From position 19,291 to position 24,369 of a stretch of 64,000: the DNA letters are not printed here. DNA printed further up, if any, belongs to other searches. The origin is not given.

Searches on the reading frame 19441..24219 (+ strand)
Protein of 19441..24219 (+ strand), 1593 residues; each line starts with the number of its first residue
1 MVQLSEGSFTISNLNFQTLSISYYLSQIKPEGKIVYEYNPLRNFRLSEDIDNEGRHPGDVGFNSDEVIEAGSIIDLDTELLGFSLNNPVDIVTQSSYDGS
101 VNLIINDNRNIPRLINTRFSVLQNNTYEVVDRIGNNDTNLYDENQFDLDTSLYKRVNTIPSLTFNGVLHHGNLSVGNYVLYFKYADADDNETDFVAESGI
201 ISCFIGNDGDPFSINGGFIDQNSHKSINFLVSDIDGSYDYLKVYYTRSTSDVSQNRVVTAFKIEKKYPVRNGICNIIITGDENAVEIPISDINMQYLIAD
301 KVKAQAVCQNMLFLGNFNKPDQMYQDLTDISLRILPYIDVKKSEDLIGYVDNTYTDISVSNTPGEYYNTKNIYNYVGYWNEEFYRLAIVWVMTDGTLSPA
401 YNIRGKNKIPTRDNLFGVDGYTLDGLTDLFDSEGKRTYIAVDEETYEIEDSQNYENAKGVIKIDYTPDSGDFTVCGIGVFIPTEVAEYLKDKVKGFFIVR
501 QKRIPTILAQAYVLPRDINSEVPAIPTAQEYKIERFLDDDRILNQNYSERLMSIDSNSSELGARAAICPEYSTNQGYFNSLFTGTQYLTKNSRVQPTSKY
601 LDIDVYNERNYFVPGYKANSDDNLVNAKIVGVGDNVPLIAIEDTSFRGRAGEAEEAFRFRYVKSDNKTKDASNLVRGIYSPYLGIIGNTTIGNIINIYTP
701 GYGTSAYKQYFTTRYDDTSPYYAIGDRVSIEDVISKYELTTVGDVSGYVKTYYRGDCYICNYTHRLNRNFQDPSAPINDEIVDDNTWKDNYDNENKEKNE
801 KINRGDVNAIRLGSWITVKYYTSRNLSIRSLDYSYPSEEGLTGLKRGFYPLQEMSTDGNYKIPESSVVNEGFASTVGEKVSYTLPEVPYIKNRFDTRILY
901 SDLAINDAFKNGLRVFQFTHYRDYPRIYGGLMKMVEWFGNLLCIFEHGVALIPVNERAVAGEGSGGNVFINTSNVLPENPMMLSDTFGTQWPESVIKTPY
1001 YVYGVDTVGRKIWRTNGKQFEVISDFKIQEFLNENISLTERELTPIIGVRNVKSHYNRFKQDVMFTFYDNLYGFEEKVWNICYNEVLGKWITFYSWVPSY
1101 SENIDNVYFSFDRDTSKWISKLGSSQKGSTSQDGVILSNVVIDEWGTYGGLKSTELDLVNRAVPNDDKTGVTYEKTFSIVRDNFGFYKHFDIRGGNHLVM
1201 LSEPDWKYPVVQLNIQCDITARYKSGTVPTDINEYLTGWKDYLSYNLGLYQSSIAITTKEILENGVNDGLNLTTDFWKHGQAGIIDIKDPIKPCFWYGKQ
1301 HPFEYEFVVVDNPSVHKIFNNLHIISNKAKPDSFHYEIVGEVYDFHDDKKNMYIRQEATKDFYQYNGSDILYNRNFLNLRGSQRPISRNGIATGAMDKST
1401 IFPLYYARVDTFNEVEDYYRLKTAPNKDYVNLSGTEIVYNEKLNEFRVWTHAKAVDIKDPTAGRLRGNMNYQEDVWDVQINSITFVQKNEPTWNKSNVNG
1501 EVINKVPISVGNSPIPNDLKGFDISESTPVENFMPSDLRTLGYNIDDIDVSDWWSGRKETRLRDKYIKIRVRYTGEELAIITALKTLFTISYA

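Call 23: search_protein_families(library=pfam, proteins=[window:19441-24219:+], max_evalue=0.001)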
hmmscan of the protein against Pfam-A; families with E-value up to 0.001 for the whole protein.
window:19441-24219:+ (1593 aa): 2 families
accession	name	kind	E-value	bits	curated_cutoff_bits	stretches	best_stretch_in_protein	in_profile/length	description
PF25731.1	crAss_MUZ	-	1.9e-22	79.7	27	3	712-1110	901-1220/1224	Crassvirus muzzle protein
PF25729.1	crAss_MUZ_C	-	0.00012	22.9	27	1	1296-1332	6-42/83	Crassvirus muzzle protein C-terminal domain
